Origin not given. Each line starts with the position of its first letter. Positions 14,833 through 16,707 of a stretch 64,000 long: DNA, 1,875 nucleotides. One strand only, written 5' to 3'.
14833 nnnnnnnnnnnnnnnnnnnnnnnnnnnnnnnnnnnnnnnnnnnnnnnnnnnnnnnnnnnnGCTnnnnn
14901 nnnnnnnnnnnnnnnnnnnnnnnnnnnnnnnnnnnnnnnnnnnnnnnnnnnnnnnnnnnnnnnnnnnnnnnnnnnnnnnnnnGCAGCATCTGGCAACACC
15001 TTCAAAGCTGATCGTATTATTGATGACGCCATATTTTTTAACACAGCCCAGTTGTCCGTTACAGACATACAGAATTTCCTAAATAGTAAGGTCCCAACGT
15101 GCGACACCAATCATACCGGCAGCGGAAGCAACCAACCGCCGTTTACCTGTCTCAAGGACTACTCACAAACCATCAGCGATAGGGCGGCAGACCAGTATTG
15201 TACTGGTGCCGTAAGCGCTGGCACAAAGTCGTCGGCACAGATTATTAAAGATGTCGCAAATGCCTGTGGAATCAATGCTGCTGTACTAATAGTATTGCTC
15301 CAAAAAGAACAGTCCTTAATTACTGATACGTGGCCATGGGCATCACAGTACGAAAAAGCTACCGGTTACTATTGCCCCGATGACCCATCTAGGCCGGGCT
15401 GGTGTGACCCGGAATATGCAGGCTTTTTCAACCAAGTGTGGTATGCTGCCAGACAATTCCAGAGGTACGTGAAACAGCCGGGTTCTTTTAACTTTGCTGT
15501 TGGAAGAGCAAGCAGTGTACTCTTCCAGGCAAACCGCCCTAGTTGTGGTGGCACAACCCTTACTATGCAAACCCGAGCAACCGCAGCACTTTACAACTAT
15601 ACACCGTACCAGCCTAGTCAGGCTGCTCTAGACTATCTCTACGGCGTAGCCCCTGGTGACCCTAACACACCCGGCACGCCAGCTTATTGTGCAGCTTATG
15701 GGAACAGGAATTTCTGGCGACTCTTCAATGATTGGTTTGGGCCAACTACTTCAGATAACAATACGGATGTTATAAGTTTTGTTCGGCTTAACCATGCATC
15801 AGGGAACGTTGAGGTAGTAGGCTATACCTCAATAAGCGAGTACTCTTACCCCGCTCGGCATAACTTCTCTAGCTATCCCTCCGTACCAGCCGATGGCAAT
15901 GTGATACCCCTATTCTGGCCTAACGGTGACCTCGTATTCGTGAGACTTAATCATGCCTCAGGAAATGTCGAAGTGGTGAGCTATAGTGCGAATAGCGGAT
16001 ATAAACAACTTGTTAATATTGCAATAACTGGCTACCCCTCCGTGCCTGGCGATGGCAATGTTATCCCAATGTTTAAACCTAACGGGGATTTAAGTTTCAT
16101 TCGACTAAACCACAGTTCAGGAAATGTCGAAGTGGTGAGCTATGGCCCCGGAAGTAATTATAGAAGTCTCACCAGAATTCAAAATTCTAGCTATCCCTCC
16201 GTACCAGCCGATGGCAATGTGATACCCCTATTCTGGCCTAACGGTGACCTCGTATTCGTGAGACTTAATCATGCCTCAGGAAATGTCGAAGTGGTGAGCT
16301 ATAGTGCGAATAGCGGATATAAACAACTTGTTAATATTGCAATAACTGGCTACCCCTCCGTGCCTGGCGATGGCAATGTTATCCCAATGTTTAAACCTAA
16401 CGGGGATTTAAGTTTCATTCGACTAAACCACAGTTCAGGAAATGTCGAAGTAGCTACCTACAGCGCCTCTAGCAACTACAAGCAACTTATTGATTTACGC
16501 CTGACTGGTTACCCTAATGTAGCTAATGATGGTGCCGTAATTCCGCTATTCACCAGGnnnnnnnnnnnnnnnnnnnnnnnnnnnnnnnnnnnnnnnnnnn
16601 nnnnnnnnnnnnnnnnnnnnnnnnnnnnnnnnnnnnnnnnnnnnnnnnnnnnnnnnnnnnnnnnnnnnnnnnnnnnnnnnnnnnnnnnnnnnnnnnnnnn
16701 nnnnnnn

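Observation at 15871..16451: Perfect 318-bp in-frame tandem duplication inside the secreted repeat-protein gene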

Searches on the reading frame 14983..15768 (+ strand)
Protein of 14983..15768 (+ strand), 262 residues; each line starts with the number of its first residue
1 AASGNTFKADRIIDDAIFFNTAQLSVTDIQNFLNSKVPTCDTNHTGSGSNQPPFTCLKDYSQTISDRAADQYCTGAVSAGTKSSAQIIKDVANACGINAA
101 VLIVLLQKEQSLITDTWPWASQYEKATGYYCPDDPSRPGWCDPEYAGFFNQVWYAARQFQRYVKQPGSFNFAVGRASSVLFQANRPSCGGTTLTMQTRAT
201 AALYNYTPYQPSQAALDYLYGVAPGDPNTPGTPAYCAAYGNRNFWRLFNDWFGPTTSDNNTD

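Call 45: predict_structure(alignment_id=A2)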
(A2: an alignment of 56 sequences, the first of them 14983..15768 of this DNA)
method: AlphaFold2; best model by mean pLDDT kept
length: 262 residues; sequences in the alignment: 56
mean_pLDDT: 92.7   pTM: 0.91
mean pLDDT of the five models: 92.7, 88.6, 87.6, 86.9, 84.2
residues with pLDDT >= 90: 208; 70-90: 48; 50-70: 3; < 50: 3
segments of 3 or more residues with pLDDT < 50: 260-262
pLDDT, mean of each block of 10 residues (from residue 1): 86 97 95 94 78 90 98 98 99 98 97 89 92 81 95 98 98 98 91 98 97 93 92 92 96 80 39
secondary structure, 60 per line:
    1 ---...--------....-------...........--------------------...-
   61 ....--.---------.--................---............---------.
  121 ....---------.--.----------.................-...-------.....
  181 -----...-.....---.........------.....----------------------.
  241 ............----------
elements in order: H15-18 H26-36 E61-64 E80-83 H84-95 H99-110 H120-124 H148-164 E176-180 E190-194 H198-206 H213-217 H240-252

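Call 47: fold_search(model_id=the predicted structure, library=pdb)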
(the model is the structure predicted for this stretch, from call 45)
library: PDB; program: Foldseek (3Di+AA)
matches with E <= 10: 57; with E <= 0.001: 0
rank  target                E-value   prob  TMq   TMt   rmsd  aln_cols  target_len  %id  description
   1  7pj4                  3.5e-01  0.69  0.23  0.22   4.2        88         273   12  Crystal structure of catalytic domain in closed conformation of LytB (E585Q)from Streptococcus pneumoniae (released 2022-09-07)
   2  7pj3                  8.6e-01  0.41  0.22  0.21   4.5        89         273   11  Crystal structure of catalytic domain in open conformation of LytB from Streptococcus pneumoniae (released 2022-09-07)
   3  4q2w                  9.2e-01  0.44  0.21  0.21   5.9        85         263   14  Crystal Structure of pneumococcal peptidoglycan hydrolase LytB (released 2014-07-16)
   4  3w6f_A                1.0e+00  0.15  0.25  0.40   9.2       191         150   12  Crystal structure of catalytic domain of chitinase from Ralstonia sp. A-471 (E162Q) in complex with disaccharide (released 2013-05-15)
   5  8yxn_B                1.1e+00  0.09  0.25  0.26  12.0       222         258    9  X-ray structure of Clostridium perfringens autolysin catalytic domain in the P1 form (released 2024-05-15)
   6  6hqp                  1.1e+00  0.02  0.12  0.09  18.6       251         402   12  Crystal structure of GcoA F169V bound to guaiacol (released 2019-07-03)
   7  6yct                  1.2e+00  0.01  0.12  0.10  18.6       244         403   11  Crystal structure of GcoA F169A_T296S bound to p-vanillin (released 2021-02-17)
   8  8ej5_A                1.2e+00  0.12  0.34  0.22   9.0       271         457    9  Tail tip structure of Staphylococcus phage Andhra (released 2022-12-14)
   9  6hql                  1.3e+00  0.01  0.12  0.10  21.0       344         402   10  Crystal structure of GcoA F169H bound to guaiacol (released 2019-07-03)
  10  3w6b_A                1.4e+00  0.11  0.24  0.36   9.4       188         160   12  Crystal structure of catalytic domain of chitinase from Ralstonia sp. A-471 (released 2013-05-15)
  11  6o43                  1.4e+00  0.08  0.23  0.29   9.1       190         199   12  Crystal structure of a lysin protein from Staphylococcus phage P68 (released 2019-07-10)
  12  6fxo                  1.5e+00  0.23  0.28  0.31   5.9       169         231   15  Crystal structure of Major Bifunctional Autolysin (released 2019-03-20)
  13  3w6d_A                1.5e+00  0.12  0.23  0.37   9.2       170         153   12  Crystal structure of catalytic domain of chitinase from Ralstonia sp. A-471 (E141Q) in complex with tetrasaccharide (released 2013-05-15)
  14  3w6e_D                1.6e+00  0.12  0.24  0.39   9.4       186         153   11  Crystal structure of catalytic domain of chitinase from Ralstonia sp. A-471 (E162Q) (released 2013-05-15)
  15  6ycm                  1.6e+00  0.01  0.12  0.09  19.1       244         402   14  Crystal structure of GcoA T296S bound to p-vanillin (released 2021-02-17)
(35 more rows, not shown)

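Call 50: search_solved_structures(query=A2, max_evalue=10, show_alignments=2)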
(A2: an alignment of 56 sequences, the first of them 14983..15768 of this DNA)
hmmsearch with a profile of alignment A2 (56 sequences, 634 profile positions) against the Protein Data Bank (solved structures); distinct sequences matched with E-value up to 10: 0.

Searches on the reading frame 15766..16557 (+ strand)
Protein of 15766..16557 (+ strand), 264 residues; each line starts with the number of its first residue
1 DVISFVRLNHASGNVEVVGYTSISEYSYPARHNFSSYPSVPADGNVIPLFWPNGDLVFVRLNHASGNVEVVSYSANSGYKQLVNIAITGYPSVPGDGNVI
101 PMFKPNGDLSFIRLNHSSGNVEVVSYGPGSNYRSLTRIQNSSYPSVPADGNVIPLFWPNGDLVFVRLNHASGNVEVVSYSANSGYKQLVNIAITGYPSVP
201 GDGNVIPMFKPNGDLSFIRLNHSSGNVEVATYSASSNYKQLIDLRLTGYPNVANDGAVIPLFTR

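Call 70: find_related_loci(query=A3, collection=metagenome_contigs, flank=1200)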
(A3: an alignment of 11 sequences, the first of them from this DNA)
Query A3 (264 aa) in metagenome_contigs; peptide patterns used: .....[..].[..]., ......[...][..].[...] (x = any residue, [..] = any of these).
76 stretches matched a pattern; 11 encode a relative of the query (tblastn E <= 1e-3); 11 distinct loci.
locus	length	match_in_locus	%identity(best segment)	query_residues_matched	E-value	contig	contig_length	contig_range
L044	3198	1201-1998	67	1-264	6e-119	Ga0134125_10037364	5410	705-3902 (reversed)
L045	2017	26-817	62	1-264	3e-113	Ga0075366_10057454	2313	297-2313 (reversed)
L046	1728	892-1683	62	1-264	1e-115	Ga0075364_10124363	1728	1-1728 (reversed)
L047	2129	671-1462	61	1-264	5e-108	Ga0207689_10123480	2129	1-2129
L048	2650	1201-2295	54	1-264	3e-92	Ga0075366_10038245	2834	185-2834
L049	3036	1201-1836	58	1-264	9e-83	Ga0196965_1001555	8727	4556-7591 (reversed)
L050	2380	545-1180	58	1-264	3e-75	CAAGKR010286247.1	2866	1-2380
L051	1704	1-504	47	3-262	1e-48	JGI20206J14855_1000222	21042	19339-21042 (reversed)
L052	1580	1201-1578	60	1-263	1e-45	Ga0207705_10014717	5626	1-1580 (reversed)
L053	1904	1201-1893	50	2-262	4e-41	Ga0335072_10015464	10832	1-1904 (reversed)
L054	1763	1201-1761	54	1-262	2e-37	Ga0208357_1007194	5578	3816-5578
